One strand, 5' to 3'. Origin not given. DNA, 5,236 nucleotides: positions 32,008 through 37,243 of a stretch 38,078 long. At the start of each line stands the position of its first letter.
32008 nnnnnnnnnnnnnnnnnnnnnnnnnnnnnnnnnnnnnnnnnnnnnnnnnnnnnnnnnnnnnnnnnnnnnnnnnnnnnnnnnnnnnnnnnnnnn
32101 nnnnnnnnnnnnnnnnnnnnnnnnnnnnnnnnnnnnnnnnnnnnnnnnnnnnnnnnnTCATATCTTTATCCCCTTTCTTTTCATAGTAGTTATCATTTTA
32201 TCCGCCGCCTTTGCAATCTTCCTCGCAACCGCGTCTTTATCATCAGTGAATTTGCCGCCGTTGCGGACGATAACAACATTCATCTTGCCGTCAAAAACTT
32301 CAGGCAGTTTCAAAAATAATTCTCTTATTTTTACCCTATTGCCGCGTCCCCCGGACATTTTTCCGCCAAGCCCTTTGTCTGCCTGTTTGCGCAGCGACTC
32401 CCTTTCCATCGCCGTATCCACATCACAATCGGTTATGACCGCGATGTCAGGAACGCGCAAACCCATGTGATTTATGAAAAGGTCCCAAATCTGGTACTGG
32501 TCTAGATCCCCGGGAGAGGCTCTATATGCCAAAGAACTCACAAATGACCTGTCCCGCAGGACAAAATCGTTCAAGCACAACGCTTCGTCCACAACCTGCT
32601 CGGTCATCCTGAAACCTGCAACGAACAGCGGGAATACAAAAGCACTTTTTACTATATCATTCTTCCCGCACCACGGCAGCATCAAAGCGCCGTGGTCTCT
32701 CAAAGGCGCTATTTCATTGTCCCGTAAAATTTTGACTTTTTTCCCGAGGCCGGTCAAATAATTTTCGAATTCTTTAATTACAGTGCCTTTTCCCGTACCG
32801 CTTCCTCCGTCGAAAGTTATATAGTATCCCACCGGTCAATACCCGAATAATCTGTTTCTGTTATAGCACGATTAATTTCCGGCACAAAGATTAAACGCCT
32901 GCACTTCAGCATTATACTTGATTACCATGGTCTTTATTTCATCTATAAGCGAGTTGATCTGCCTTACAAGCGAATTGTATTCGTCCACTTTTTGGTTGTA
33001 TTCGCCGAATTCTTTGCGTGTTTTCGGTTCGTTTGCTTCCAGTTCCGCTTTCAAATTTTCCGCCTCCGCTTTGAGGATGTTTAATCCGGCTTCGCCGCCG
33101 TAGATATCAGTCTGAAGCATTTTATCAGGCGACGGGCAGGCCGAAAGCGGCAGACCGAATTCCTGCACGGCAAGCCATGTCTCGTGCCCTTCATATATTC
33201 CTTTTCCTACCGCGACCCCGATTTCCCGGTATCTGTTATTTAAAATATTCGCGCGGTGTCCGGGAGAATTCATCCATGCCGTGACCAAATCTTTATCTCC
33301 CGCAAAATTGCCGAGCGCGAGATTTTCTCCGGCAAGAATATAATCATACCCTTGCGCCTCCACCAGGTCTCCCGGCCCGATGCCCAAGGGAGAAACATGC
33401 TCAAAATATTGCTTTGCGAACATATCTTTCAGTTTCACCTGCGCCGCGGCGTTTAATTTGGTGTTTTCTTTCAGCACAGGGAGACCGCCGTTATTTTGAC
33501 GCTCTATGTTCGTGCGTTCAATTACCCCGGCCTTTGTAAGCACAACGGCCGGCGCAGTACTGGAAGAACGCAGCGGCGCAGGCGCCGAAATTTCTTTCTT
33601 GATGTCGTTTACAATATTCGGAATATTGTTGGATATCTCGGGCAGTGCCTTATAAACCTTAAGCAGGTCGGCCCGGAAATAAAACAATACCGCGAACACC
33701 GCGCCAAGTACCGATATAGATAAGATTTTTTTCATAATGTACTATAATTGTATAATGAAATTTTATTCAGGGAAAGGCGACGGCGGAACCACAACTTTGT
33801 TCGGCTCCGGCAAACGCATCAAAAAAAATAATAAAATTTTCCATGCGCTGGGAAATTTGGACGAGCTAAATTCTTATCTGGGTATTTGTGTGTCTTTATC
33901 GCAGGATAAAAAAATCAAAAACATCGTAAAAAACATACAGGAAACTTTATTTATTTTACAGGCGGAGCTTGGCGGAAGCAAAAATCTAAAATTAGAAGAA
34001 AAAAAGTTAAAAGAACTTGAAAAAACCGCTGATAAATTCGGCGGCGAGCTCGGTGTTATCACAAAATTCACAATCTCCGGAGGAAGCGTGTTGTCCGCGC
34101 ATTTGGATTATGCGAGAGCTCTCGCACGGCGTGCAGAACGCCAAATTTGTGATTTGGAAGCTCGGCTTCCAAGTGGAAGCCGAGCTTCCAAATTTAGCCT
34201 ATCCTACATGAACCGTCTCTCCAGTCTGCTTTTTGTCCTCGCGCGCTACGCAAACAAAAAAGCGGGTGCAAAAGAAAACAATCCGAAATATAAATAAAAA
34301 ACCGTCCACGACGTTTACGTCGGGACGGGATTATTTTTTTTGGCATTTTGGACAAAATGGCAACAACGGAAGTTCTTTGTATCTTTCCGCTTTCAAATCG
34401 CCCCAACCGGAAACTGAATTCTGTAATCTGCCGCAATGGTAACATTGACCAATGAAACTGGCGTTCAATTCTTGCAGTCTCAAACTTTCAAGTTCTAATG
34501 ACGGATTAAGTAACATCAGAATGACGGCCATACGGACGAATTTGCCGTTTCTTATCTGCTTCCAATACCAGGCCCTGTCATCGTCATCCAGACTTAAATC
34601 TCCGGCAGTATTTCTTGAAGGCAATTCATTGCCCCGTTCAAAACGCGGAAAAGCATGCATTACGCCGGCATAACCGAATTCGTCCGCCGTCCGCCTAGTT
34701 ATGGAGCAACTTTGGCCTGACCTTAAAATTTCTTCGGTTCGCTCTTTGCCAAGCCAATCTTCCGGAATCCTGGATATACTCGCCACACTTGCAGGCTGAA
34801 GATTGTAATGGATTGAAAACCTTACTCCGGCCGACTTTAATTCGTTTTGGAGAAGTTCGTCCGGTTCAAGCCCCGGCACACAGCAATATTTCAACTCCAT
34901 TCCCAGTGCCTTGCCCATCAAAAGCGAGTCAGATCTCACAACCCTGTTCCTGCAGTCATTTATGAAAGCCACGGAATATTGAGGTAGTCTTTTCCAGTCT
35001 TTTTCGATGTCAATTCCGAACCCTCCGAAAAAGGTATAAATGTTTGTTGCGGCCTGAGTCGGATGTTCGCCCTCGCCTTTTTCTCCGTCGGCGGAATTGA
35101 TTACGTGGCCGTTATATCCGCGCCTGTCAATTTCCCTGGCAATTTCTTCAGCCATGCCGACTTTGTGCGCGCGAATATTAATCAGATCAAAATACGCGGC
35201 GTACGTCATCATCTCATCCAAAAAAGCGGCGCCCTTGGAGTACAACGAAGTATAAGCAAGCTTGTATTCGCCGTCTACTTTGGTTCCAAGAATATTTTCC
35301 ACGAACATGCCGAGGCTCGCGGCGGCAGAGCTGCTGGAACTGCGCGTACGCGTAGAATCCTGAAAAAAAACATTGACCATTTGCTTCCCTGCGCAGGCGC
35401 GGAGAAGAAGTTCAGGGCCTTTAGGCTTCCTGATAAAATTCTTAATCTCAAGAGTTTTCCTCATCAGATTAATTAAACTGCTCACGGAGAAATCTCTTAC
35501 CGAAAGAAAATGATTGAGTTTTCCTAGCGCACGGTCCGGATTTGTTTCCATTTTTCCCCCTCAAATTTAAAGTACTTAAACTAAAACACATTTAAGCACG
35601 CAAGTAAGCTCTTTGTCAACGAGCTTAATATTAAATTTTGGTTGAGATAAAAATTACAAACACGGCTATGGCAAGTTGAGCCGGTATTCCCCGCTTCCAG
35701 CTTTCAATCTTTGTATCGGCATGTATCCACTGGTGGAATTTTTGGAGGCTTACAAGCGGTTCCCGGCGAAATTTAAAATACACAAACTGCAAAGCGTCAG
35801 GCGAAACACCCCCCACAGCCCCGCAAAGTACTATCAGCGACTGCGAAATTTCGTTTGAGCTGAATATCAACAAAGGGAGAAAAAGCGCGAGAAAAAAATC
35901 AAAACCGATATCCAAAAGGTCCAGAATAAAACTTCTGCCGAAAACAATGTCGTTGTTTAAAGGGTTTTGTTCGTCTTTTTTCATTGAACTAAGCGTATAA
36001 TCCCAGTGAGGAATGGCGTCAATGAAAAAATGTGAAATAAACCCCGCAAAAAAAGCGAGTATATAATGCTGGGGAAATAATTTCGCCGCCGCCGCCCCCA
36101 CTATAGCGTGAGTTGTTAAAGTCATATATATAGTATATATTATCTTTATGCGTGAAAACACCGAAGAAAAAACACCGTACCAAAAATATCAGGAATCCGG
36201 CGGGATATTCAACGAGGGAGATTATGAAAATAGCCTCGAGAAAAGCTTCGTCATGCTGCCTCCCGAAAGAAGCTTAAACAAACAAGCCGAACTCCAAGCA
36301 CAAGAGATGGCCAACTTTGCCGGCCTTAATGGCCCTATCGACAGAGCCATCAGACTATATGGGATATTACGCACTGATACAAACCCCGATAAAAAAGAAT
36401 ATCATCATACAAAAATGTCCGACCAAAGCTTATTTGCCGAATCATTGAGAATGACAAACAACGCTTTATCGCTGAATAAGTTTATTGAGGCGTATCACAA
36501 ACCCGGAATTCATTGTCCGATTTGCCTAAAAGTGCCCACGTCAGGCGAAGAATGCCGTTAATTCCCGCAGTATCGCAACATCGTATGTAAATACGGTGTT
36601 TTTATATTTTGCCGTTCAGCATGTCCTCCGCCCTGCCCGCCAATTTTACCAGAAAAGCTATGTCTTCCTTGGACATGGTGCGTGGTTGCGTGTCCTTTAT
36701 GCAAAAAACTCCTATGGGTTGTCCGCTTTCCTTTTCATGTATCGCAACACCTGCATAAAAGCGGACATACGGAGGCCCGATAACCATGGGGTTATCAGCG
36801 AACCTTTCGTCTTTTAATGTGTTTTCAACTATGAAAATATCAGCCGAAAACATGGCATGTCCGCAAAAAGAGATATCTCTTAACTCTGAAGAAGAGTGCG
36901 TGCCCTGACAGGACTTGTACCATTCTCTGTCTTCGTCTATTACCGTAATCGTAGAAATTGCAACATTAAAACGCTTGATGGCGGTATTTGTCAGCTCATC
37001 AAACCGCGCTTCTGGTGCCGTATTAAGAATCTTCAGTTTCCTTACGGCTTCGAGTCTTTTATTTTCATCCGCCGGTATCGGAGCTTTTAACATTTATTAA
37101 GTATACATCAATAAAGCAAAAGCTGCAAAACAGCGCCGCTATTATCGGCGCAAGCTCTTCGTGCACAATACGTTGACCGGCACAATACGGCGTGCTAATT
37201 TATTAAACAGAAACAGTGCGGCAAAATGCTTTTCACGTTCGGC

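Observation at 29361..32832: Convergent nucleotide-centred cluster: ParB/Srx-like + P-loop kinase facing TMPK-like kinase -> Fic -> SpoT-type HD hydrolase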

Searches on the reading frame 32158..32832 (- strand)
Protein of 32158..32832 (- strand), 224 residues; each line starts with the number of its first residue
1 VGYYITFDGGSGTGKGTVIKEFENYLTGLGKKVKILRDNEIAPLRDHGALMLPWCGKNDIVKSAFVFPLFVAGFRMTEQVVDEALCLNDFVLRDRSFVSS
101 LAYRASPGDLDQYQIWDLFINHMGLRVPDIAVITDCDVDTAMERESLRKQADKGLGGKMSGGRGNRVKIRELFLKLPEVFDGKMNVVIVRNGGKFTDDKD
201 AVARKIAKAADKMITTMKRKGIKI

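Call 3: search_protein_families(library=pfam, proteins=[window:32158-32832:-], max_evalue=0.1)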
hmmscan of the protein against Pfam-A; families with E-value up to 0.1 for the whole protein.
window:32158-32832:- (224 aa): 3 families
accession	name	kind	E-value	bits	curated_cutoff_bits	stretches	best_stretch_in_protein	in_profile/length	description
PF02223.23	Thymidylate_kin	-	1.4e-11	44.9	27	1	7-187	1-172/185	Thymidylate kinase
PF00005.33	ABC_tran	-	0.028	15.5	25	0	9-179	18-129/137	ABC transporter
PF09750.14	DRY_EERY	-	0.055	14.2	25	1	29-60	5-36/133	Alternative splicing regulator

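Call 4: search_protein_families(library=ncbifam, proteins=[window:32158-32832:-], max_evalue=0.1)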
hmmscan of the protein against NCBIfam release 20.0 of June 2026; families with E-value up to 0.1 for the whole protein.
window:32158-32832:- (224 aa): 2 families
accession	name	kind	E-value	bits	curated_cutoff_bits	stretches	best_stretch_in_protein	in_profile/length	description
TIGR00041.1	DTMP_kinase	equivalog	4.5e-13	49.3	83.25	1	2-178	4-175/196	dTMP kinase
NF005923.0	PRK07933.1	equivalog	2.4e-05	23.8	193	1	5-153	3-158/213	dTMP kinase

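Call 6: search_protein_families(library=padloc, proteins=[window:32158-32832:-], max_evalue=0.1)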
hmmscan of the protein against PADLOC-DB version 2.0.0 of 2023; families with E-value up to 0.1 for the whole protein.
window:32158-32832:- (224 aa): 1 family
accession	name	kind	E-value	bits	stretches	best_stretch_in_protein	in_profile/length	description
PDLC04690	PDC-M51B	-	0.0015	16.3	0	89-149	79-134/191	-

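Call 38: find_homologous_proteins(query=window:32158-32832:-, max_evalue=0.001)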
Query window:32158-32832:- (224 aa): 13 proteins with E <= 0.001 among 383 candidates.
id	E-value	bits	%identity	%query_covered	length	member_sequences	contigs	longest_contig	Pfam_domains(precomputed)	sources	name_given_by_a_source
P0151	1.3e-143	494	99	100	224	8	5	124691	PF02223.24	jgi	-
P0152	1.5e-92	327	66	100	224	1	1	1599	PF02223.24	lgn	-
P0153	2.2e-92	327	64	100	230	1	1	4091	PF02223.24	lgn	-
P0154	1.9e-90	320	63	100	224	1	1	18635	PF02223.24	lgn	-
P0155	2.1e-66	242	50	100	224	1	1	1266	PF02223.24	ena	-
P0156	4.6e-66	241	51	99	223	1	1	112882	PF02223.24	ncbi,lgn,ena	-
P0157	1.3e-65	239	48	100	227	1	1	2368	PF02223.24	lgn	-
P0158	6.6e-65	237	49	99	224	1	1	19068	PF02223.24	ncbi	-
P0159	5.7e-63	230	46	100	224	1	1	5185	PF02223.24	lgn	-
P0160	1.6e-62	229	48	98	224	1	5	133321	PF02223.24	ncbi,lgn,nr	ncbi:MAG: hypothetical protein HYT93_04960 [Parcubacteria group bacterium]|nr:hypothetical protein [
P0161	1.3e-56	210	49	91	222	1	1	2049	PF02223.24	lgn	-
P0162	2.7e-51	192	44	99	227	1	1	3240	PF02223.24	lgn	-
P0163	3.6e-49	185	50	81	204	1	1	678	PF02223.24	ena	-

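Call 64: search_protein_families(library=phrogs, proteins=[window:32158-32832:-], max_evalue=0.01)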
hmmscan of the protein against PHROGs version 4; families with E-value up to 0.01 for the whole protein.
window:32158-32832:- (224 aa): 1 family
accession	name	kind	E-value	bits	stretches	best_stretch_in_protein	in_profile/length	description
phrog_761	-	other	7.9e-13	49.8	1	1-209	18-214/362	thymidylate kinase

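Call 77: search_solved_structures(query=A7, max_evalue=0.001, show_alignments=1)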
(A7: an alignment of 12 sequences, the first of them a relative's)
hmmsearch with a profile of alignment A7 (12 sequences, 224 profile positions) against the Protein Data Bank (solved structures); distinct sequences matched with E-value up to 0.001: 19.
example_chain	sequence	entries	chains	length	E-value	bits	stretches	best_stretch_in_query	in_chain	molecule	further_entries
3hjn_A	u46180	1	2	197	7.5e-13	51.7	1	3-149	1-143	Thymidylate kinase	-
2pbr_A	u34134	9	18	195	4.2e-11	46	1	4-177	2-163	Thymidylate kinase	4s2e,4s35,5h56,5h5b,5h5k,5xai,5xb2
5xbh_A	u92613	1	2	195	4.4e-11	45.9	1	4-177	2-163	Thymidylate kinase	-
5xb5_A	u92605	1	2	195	6.9e-10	42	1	4-177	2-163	Thymidylate kinase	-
4e5u_A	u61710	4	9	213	5.6e-08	35.8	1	2-152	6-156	Thymidylate kinase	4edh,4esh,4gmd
3uxm_A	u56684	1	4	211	5.8e-08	35.7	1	2-152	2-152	Thymidylate kinase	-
3uwo_A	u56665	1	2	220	6.2e-08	35.6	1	2-152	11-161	Thymidylate kinase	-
3uwk_A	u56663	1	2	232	7.3e-08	35.4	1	2-152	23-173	Thymidylate kinase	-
2ccj_A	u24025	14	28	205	1.5e-07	34.3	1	1-151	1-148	THYMIDYLATE KINASE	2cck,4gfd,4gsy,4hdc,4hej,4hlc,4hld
4mqb_A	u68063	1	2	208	1.6e-07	34.3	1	1-151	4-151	Thymidylate kinase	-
2ccg_A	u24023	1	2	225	2.1e-07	33.9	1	1-151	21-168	THYMIDYLATE KINASE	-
4dwj_A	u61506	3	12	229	2.2e-07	33.8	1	1-151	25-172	Thymidylate kinase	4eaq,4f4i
3lv8_A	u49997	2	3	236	7.5e-07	32.1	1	4-176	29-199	Thymidylate kinase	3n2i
3ld9_A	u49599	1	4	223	1.7e-06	30.9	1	2-187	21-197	Thymidylate kinase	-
4tmk_A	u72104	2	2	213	1.5e-05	27.8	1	3-152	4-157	PROTEIN (THYMIDYLATE KINASE)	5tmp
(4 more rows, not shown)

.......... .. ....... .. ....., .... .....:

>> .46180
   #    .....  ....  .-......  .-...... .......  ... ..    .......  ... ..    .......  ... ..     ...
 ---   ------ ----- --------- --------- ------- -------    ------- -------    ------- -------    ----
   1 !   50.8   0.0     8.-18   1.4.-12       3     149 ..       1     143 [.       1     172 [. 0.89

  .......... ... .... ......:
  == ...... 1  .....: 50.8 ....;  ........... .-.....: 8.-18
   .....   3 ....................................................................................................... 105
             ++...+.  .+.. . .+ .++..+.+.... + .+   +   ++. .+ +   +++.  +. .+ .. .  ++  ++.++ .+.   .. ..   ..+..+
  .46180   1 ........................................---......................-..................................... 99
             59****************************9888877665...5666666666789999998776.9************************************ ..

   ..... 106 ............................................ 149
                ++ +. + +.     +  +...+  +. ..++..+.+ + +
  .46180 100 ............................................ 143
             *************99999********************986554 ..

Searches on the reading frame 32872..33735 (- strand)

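Call 3: search_protein_families(library=pfam, proteins=[window:32872-33735:-], max_evalue=0.1)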
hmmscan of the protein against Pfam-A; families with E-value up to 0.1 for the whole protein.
window:32872-33735:- (287 aa): 2 families
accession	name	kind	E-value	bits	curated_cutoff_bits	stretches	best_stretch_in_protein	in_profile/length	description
PF00188.32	CAP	-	1.6e-12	48.8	21.1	1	73-179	2-105/117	Cysteine-rich secretory protein family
PF06009.19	Laminin_II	-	0.069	13.6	33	0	224-278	14-68/138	Laminin Domain II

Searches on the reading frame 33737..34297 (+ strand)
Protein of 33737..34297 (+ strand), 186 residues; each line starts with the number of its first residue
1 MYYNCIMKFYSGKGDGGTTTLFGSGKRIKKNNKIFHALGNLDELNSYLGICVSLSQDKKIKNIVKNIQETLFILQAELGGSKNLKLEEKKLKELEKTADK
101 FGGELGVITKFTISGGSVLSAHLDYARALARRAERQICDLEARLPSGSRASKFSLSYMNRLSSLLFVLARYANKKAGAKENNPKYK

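Call 3: search_protein_families(library=pfam, proteins=[window:33737-34297:+], max_evalue=0.1)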
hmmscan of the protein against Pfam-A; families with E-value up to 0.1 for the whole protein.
window:33737-34297:+ (186 aa): 3 families
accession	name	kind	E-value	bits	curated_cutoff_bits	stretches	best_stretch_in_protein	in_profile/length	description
PF01923.23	Cob_adeno_trans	-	1.2e-41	143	24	1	10-172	2-171/171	Cobalamin adenosyltransferase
PF24164.1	TMP_N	-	0.0056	17.6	27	0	130-177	18-65/82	Tape measure protein N-terminal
PF01870.24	Hjc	-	0.089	13.2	21.1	0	51-114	21-84/93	Archaeal holliday junction resolvase (hjc)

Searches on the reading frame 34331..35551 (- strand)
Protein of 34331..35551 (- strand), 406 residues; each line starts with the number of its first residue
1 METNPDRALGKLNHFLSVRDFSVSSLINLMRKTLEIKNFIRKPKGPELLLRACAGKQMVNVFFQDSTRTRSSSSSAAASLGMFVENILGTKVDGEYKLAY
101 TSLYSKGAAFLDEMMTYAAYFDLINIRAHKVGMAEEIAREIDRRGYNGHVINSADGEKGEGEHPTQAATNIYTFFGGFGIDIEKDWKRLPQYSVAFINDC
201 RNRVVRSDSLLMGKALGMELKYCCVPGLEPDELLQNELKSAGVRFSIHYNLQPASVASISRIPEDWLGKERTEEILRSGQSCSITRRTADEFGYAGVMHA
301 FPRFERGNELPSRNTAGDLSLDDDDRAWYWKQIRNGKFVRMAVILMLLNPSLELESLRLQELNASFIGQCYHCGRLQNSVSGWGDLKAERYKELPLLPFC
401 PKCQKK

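Call 3: search_protein_families(library=pfam, proteins=[window:34331-35551:-], max_evalue=0.1)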
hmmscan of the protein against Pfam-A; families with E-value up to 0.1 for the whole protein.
window:34331-35551:- (406 aa): 2 families
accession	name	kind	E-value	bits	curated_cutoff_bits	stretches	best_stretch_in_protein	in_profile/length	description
PF02729.26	OTCace_N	-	9.9e-20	71.6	29.9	1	14-174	2-146/148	Aspartate/ornithine carbamoyltransferase, carbamoyl-P binding domain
PF00185.30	OTCace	-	2.9e-10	40.9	29.4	1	193-346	4-156/157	Aspartate/ornithine carbamoyltransferase, Asp/Orn binding domain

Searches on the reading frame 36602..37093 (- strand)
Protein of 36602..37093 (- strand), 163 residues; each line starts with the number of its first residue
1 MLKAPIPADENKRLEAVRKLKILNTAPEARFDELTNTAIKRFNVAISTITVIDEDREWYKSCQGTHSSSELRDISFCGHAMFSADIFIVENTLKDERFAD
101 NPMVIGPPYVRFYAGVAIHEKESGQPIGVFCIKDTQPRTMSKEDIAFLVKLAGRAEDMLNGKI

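Call 74: search_protein_families(library=pfam, proteins=[window:36602-37093:-], max_evalue=0.0001)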
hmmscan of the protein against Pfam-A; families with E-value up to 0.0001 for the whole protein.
window:36602-37093:- (163 aa): 2 families
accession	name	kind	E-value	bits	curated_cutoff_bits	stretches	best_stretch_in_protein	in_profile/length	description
PF01590.32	GAF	-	4e-12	47.2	22.4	1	27-155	2-129/133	GAF domain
PF13185.12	GAF_2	-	9.3e-08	32.8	28.6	1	28-158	5-134/136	GAF domain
